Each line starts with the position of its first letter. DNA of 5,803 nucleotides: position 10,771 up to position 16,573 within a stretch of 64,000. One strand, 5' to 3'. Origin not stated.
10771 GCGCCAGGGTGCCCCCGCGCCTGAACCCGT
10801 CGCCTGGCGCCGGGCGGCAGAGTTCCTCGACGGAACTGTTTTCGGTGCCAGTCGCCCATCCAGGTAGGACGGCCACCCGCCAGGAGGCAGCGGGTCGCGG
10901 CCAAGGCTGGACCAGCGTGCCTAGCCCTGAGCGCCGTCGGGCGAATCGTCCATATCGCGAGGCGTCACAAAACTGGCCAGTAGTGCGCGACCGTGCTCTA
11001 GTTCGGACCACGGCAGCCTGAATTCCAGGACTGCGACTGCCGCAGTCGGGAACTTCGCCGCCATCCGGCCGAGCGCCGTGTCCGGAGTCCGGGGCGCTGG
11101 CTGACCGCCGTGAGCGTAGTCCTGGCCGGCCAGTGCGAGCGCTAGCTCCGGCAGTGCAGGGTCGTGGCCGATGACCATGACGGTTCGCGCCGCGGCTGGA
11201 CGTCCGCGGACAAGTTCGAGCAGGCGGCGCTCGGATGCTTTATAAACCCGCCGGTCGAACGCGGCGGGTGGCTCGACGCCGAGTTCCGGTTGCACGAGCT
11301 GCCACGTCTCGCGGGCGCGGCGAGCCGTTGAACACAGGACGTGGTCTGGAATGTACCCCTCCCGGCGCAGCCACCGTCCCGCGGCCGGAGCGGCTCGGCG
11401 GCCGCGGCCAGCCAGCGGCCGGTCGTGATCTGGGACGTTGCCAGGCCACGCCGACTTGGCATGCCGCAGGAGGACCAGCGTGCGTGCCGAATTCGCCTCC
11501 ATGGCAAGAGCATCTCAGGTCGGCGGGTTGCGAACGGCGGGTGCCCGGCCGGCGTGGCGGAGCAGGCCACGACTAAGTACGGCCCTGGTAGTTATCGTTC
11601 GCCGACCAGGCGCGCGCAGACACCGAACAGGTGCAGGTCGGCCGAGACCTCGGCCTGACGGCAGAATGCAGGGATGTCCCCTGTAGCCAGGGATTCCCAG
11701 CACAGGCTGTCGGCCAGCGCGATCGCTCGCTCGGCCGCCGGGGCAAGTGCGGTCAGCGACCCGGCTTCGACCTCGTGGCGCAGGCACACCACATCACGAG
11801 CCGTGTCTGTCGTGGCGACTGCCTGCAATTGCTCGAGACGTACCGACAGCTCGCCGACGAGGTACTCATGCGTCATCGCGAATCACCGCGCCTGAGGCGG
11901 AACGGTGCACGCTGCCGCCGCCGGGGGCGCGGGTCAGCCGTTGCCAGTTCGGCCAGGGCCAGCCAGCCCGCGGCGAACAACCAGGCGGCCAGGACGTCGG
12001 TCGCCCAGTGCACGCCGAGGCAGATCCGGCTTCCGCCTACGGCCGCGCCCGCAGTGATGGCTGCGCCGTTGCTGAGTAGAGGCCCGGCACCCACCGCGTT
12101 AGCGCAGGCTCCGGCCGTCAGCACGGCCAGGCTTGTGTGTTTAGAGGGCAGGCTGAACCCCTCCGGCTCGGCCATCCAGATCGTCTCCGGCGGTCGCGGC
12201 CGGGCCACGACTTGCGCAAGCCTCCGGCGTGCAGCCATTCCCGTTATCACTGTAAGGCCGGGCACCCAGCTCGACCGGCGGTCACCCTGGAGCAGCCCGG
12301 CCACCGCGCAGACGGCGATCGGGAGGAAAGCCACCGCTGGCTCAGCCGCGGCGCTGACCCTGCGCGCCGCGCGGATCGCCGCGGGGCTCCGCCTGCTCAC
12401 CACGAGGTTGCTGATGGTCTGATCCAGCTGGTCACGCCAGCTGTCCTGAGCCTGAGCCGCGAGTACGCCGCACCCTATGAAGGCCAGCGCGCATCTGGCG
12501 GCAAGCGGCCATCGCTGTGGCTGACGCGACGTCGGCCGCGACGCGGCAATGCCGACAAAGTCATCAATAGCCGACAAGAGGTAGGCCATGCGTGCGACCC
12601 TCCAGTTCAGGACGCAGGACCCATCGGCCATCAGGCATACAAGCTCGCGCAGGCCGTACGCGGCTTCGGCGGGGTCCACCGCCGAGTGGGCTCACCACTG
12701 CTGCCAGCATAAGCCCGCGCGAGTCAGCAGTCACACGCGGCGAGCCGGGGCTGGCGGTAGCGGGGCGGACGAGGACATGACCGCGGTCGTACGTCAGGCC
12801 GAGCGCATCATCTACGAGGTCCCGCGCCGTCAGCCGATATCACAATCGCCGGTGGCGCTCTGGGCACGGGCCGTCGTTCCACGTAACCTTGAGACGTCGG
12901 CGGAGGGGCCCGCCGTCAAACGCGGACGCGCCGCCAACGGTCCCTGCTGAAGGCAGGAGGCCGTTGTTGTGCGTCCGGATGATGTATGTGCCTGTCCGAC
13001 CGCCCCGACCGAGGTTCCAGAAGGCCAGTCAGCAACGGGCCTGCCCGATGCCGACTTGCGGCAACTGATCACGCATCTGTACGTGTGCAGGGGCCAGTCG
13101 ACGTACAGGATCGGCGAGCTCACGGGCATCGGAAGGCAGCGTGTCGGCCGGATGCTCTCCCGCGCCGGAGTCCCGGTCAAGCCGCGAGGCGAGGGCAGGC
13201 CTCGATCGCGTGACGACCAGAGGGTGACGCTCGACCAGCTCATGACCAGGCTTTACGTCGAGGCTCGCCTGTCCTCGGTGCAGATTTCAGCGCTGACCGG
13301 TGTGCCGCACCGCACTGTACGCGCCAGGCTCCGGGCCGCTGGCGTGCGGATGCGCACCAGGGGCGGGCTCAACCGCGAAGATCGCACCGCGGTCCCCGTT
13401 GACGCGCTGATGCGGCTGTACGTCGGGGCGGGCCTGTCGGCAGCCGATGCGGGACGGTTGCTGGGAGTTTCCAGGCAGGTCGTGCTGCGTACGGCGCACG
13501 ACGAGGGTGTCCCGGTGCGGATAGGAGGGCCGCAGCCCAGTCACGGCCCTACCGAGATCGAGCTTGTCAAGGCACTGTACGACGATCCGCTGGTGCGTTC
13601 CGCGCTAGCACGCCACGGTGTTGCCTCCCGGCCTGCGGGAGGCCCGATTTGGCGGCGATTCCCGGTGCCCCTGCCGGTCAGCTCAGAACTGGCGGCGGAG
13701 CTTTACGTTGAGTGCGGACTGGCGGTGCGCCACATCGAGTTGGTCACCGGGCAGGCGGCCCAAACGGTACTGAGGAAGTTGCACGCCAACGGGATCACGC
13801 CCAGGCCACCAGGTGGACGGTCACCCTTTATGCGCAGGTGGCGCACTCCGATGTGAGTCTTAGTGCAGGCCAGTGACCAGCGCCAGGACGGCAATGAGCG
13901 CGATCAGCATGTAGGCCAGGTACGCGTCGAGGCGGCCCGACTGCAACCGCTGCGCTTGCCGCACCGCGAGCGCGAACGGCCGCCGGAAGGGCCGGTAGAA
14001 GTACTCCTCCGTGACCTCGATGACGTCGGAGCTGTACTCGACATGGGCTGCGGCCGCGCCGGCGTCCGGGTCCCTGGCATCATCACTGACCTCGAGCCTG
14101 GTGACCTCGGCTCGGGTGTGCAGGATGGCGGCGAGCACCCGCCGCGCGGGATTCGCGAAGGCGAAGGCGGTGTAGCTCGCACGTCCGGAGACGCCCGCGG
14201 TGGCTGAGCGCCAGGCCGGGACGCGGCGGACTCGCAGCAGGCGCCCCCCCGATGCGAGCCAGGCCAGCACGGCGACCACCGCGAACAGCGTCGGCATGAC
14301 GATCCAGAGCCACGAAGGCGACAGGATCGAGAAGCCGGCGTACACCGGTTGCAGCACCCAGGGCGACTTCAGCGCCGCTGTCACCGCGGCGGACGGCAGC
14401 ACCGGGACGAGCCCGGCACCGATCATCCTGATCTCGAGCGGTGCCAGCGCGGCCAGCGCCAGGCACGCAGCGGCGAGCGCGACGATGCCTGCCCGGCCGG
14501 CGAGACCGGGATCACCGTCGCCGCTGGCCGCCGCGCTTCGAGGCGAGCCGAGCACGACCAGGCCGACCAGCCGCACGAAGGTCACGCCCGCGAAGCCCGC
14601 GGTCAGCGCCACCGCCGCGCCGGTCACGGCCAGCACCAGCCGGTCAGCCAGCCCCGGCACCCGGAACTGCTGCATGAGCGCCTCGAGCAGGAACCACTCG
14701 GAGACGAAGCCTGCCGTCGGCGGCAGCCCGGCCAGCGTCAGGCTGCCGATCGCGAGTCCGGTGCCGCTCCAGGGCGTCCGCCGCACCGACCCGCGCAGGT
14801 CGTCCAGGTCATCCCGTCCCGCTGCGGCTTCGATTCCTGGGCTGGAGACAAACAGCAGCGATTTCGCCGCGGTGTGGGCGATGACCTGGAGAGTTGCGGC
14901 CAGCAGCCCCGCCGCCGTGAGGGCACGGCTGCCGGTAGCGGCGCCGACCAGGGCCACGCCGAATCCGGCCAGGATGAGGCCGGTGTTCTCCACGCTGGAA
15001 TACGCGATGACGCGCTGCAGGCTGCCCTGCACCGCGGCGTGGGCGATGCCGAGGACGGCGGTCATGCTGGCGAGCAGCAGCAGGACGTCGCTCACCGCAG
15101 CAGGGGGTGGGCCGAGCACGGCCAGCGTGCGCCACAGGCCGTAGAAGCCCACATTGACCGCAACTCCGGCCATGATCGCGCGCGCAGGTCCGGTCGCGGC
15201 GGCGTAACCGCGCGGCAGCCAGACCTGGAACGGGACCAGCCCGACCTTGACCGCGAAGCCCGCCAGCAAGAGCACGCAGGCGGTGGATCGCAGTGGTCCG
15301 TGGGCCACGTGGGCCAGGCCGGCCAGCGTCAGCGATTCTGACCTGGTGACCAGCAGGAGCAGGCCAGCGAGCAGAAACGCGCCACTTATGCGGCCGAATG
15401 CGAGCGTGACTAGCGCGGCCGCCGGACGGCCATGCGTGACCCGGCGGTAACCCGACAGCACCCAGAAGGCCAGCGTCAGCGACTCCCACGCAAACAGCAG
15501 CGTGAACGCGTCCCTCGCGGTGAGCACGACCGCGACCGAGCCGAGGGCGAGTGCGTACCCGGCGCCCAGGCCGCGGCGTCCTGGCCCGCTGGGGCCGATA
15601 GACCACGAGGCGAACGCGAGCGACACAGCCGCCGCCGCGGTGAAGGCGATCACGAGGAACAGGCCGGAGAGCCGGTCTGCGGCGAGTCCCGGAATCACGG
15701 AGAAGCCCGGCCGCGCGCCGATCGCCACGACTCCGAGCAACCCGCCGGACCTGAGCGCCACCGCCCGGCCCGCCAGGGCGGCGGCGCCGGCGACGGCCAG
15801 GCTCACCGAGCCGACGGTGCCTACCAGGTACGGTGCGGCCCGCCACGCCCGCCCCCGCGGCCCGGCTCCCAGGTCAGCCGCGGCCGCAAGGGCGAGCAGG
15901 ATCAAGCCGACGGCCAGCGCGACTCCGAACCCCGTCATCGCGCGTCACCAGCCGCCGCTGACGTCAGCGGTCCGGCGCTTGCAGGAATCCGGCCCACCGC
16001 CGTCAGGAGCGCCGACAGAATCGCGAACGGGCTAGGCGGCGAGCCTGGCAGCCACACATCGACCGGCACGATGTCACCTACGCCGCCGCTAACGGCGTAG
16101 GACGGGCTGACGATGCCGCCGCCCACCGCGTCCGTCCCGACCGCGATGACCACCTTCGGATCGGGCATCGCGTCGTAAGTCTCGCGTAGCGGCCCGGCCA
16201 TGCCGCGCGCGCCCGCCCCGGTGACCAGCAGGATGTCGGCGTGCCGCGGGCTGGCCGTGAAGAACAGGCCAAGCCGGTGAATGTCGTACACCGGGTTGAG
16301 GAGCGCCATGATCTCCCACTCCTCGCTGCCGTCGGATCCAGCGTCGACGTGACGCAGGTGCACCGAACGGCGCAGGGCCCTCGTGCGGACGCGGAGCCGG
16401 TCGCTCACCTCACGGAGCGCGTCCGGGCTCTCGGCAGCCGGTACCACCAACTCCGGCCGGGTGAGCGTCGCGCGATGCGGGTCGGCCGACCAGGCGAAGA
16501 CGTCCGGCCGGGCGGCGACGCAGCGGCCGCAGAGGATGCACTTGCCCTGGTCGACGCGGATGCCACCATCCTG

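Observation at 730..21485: Two diverged, syntenic complex-I-like (Ehr-type) operons whose hydrogenase large subunits lack every Ni-Fe ligand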

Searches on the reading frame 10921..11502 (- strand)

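Call 19: search_protein_families(library=pfam, proteins=[window:10921-11502:-], max_evalue=0.001)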
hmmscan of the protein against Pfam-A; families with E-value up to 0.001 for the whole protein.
window:10921-11502:- (193 aa): 1 family
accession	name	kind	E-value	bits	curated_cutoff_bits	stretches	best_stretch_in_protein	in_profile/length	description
PF00300.27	His_Phos_1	-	5e-10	39.8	21.7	1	9-77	1-70/194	Histidine phosphatase superfamily (branch 1)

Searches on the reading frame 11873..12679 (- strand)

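Call 19: search_protein_families(library=pfam, proteins=[window:11873-12679:-], max_evalue=0.001)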
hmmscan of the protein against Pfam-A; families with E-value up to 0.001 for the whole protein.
window:11873-12679:- (268 aa): 1 family
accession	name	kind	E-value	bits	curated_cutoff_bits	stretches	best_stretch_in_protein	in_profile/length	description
PF01569.27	PAP2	-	7.8e-11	42.3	27.2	1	143-243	8-121/130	PAP2 superfamily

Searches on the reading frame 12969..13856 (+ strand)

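Call 19: search_protein_families(library=pfam, proteins=[window:12969-13856:+], max_evalue=0.001)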
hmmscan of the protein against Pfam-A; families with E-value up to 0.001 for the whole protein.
window:12969-13856:+ (295 aa): 4 families
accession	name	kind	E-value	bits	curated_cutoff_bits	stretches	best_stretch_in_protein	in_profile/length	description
PF03683.19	UPF0175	-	2.1e-08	34.2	27.9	0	146-183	24-61/75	Uncharacterised protein family (UPF0175)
PF13384.12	HTH_23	-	5.9e-07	29.6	24.6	0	98-122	16-39/50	Homeodomain-like domain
PF20432.4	Xre-like-HTH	-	1.5e-05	25.6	25.8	0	134-174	2-42/63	Antitoxin Xre-like helix-turn-helix domain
PF08281.18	Sigma70_r4_2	-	0.00013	22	25.7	0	100-124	26-50/54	Sigma-70, region 4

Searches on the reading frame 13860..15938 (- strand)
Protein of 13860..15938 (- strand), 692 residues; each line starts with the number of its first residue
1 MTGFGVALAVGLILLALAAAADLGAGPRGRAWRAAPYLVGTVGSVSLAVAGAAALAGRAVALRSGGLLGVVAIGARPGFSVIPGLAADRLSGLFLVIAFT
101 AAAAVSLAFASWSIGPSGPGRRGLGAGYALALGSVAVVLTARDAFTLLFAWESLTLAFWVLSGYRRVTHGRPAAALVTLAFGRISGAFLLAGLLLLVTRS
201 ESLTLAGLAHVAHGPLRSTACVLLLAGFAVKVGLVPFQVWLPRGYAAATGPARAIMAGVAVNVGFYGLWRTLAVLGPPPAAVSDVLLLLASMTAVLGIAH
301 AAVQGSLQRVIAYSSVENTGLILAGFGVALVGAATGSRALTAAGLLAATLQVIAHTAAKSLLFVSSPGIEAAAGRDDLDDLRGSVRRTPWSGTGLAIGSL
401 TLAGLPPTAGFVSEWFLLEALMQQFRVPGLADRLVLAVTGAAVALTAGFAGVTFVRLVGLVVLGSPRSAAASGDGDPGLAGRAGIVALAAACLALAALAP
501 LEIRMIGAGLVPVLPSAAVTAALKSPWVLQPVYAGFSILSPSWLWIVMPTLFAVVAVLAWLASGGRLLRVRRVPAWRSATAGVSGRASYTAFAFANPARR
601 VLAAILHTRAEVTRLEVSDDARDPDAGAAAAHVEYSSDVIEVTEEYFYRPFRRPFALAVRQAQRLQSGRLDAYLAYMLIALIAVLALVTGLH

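Call 6: search_protein_families(library=pfam, proteins=[window:13860-15938:-], max_evalue=0.01)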
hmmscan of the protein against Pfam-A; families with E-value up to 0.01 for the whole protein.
window:13860-15938:- (692 aa): 1 family
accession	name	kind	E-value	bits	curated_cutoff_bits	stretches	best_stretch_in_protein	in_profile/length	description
PF00361.26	Proton_antipo_M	-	2.2e-41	142.4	21.5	1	141-423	1-277/294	NADH:quinone oxidoreductase/Mrp antiporter, TM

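Call 73: search_protein_families(library=ncbifam, proteins=[window:13860-15938:-], max_evalue=0.00001)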
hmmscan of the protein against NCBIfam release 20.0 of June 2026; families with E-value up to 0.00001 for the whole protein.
window:13860-15938:- (692 aa): 71 families (the best 25 are shown)
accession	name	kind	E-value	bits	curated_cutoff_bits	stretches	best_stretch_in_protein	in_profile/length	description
NF005086.0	PRK06521.1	equivalog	2.3e-106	356.8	667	1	15-688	15-667/669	hydrogenase 4 subunit B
NF006418.0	PRK08667.1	equivalog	2.4e-73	247.7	794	1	53-687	41-639/644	hydrogenase membrane subunit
NF005046.0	PRK06459.1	equivalog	1.7e-55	188.8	460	1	110-688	63-584/587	hydrogenase 4 subunit B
NF006240.0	PRK08376.1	subfamily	5.7e-37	127.8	662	1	128-496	124-489/521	putative monovalent cation/H+ antiporter subunit D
NF005958.0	PRK08042.1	equivalog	1.8e-35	122.8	727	1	174-611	150-569/608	formate hydrogenlyase subunit 3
NF005097.0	PRK06525.1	equivalog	4.5e-35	121.3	430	1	84-477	71-454/480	hydrogenase 4 subunit D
NF004445.0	PRK05777.2-3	equivalog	3.9e-33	115.1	408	1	84-424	70-404/475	NADH-quinone oxidoreductase subunit NuoN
NF006419.0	PRK08668.1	equivalog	3.3e-31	108.7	617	1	87-424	68-403/613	NADH dehydrogenase subunit M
TIGR01972.1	NDH_I_M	subfamily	5.7e-31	107.7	263.8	1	126-465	111-433/486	NADH-quinone oxidoreductase subunit M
TIGR01770.1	NDH_I_N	subfamily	6.5e-30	104.5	332.6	1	128-424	109-404/472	NADH-quinone oxidoreductase subunit NuoN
NF006241.0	PRK08377.1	equivalog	2.4e-28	99.4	645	1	130-425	117-404/494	NADH dehydrogenase subunit N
NF006238.0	PRK08375.1-4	equivalog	4.4e-28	98.4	626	1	46-426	39-403/531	putative monovalent cation/H+ antiporter subunit D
NF005044.0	PRK06458.1-4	equivalog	9.6e-28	97.3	610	1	216-500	217-480/531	hydrogenase 4 subunit F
NF006427.0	PRK08676.1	equivalog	3.3e-26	92.3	511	1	205-421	194-401/486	hydrogenase membrane subunit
NF004442.0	PRK05777.1-5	equivalog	4.8e-26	91.8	523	1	131-470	116-441/483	NADH-quinone oxidoreductase subunit NuoN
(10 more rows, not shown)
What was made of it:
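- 13860..15938 (-): L2: HyfB/NuoL-like antiporter-like subunit. NCBIfam 'hydrogenase 4 subunit B', 357 bits over the full length, below the cut-off of 667 (call 73).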

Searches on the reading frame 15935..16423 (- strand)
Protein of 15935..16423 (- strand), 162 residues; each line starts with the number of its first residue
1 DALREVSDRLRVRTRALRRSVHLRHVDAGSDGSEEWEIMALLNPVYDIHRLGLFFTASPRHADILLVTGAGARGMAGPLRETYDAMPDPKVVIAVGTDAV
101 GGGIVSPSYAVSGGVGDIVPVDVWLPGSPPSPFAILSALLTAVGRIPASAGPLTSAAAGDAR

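Call 71: search_protein_representatives(protein=window:15935-16423:-)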
Query: 162 residues. Proteins with E-value up to 0.001 (for the whole library): 5573; up to 1e-10: 2549; up to 1e-30: 147. The best 150 are listed.
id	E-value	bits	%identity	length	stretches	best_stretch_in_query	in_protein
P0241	5.4e-66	237.8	76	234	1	4-147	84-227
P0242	8.1e-66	237.2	82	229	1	13-149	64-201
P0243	8.5e-63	227.4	76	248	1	3-134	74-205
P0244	3.8e-58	212.3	76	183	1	21-151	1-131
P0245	8.5e-58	211.2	70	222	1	13-147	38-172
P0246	9.1e-57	207.8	73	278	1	3-149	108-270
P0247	1.3e-56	207.3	63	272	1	9-153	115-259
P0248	1.7e-55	203.7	68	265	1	9-147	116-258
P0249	1.4e-54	200.7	73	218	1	23-149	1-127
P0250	4.8e-54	199.0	64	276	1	7-146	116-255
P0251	7.6e-51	188.6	84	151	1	9-113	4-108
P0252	7.7e-50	185.3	70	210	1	32-149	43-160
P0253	7.9e-50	185.3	66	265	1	2-132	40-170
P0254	2.0e-48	180.7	56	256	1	7-148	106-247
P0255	4.1e-48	179.7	67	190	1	9-146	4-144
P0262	7.1e-45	169.2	58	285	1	10-153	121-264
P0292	2.1e-39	151.4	56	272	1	14-148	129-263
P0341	5.1e-34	133.9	48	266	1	4-145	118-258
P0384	9.1e-31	123.3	44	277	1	15-155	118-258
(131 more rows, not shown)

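Call 86: find_encoding_contigs(protein=P0292, flank=9000, max_places=3)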
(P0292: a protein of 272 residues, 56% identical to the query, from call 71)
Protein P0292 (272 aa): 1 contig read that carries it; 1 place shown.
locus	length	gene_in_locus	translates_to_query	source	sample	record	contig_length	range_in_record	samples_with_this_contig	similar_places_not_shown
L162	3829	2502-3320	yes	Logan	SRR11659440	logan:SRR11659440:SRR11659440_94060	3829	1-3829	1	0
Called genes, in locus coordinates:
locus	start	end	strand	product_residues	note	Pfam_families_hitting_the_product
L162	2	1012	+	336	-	?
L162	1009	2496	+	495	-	PF00329:Complex1_30kDa, PF00374:NiFeSe_Hases (weak), PF00346:Complex1_49kDa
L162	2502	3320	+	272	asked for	PF12797:Fer4_2 (faint), PF12837:Fer4_6 (faint), PF13237:Fer4_10 (weak), PF14697:Fer4_21 (weak), PF12838:Fer4_7, PF13187:Fer4_9 (weak), PF00037:Fer4 (weak), PF01058:Oxidored_q6, +1 more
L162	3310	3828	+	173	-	?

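Call 88: find_encoding_contigs(protein=P0384, flank=9000, max_places=3)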
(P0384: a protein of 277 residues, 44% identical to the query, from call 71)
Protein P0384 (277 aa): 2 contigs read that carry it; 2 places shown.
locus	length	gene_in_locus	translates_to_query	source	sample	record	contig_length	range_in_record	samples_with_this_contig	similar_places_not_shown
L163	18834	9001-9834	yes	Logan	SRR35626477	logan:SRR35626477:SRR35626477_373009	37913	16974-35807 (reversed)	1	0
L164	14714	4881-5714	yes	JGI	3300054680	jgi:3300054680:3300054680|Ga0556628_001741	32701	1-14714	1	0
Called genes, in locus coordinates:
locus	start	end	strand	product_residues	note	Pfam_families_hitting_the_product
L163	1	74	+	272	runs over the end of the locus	PF12679:ABC2_membrane_2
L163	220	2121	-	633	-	PF00496:SBP_bac_5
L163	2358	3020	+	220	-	PF13610:DDE_Tnp_IS240 (weak)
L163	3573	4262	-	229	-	-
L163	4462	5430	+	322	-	PF00146:NADHdh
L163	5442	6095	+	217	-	-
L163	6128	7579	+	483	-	PF00361:Proton_antipo_M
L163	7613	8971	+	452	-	PF00374:NiFeSe_Hases (faint), PF00346:Complex1_49kDa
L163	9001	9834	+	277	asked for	PF01058:Oxidored_q6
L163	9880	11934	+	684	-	PF00361:Proton_antipo_M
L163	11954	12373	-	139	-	PF00582:Usp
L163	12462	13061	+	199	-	PF20229:ChrB_N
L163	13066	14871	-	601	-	PF03193:RsgA_GTPase (faint), PF00009:GTP_EFTU (faint), PF00350:Dynamin_N, PF01926:MMR_HSR1 (weak)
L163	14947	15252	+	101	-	-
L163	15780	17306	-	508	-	PF00488:MutS_V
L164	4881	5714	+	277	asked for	PF01058:Oxidored_q6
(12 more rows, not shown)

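Call 89: find_encoding_contigs(protein=P0262, flank=9000, max_places=3)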
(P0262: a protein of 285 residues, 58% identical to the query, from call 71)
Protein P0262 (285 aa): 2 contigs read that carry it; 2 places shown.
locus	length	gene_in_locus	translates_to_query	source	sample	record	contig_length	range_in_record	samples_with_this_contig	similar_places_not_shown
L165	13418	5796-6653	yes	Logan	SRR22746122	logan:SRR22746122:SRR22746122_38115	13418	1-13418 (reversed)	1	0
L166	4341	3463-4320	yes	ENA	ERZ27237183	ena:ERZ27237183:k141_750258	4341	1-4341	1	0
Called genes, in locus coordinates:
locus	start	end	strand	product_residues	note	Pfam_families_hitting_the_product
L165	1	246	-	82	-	?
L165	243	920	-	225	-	PF19538:DUF6062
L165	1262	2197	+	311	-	PF00146:NADHdh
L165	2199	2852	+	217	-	-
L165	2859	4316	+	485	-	PF00361:Proton_antipo_M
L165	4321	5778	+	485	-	PF00329:Complex1_30kDa, PF00374:NiFeSe_Hases (weak), PF00346:Complex1_49kDa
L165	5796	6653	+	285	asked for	PF01058:Oxidored_q6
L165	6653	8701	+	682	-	PF00361:Proton_antipo_M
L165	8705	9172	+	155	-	PF00582:Usp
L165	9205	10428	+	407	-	PF02746:MR_MLE_N, PF13378:MR_MLE_C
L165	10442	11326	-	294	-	PF13302:Acetyltransf_3 (faint), PF13508:Acetyltransf_7 (faint), PF00583:Acetyltransf_1, PF08445:FR47 (weak)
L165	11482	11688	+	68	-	-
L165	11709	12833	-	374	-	PF01408:GFO_IDH_MocA, PF02894:GFO_IDH_MocA_C (weak), PF22725:GFO_IDH_MocA_C3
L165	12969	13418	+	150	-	?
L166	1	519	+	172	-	?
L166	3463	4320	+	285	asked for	PF01058:Oxidored_q6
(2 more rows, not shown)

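Call 90: find_encoding_contigs(protein=P0341, flank=9000, max_places=3)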
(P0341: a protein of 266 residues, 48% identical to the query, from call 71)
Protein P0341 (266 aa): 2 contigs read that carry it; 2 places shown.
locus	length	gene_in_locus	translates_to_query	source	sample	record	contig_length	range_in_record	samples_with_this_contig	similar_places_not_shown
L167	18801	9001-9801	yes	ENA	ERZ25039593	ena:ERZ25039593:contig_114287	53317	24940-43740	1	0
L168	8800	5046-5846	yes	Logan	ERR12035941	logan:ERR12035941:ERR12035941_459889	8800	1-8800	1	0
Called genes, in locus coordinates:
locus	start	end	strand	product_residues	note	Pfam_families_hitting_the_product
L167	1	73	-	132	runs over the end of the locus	-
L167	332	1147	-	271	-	-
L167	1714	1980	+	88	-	PF10387:DUF2442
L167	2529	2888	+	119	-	-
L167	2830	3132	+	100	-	-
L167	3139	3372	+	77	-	-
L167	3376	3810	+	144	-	PF02641:DUF190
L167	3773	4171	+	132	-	PF00571:CBS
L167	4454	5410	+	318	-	PF00146:NADHdh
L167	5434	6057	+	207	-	-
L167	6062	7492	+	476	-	PF00662:Proton_antipo_N (faint), PF00361:Proton_antipo_M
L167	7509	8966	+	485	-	PF00329:Complex1_30kDa, PF00374:NiFeSe_Hases (weak), PF00346:Complex1_49kDa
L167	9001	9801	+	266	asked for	PF14697:Fer4_21 (faint), PF12838:Fer4_7 (weak), PF13187:Fer4_9 (weak), PF01058:Oxidored_q6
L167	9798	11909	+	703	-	PF00361:Proton_antipo_M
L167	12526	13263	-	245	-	PF02308:MgtC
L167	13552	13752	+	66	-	-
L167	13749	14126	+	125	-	-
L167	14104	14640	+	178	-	PF00350:Dynamin_N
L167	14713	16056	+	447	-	PF19538:DUF6062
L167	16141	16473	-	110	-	-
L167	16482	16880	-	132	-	PF25954:Beta-barrel_RND_2 (faint), PF25963:Beta-barrel_AAEA, PF25990:Beta-barrel_YknX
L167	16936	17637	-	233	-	PF25881:HH_YBHG (weak), PF25876:HH_MFP_RND (weak), PF25954:Beta-barrel_RND_2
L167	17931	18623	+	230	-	PF01891:CbiM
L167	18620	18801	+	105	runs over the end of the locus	PF13190:PDGLE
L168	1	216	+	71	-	?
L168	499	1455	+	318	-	PF00146:NADHdh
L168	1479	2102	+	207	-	-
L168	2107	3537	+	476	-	PF00662:Proton_antipo_N (faint), PF00361:Proton_antipo_M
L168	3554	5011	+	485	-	PF00329:Complex1_30kDa, PF00374:NiFeSe_Hases (weak), PF00346:Complex1_49kDa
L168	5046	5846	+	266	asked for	PF14697:Fer4_21 (faint), PF12838:Fer4_7 (weak), PF13187:Fer4_9 (weak), PF01058:Oxidored_q6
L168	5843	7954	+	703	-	PF00361:Proton_antipo_M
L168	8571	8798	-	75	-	?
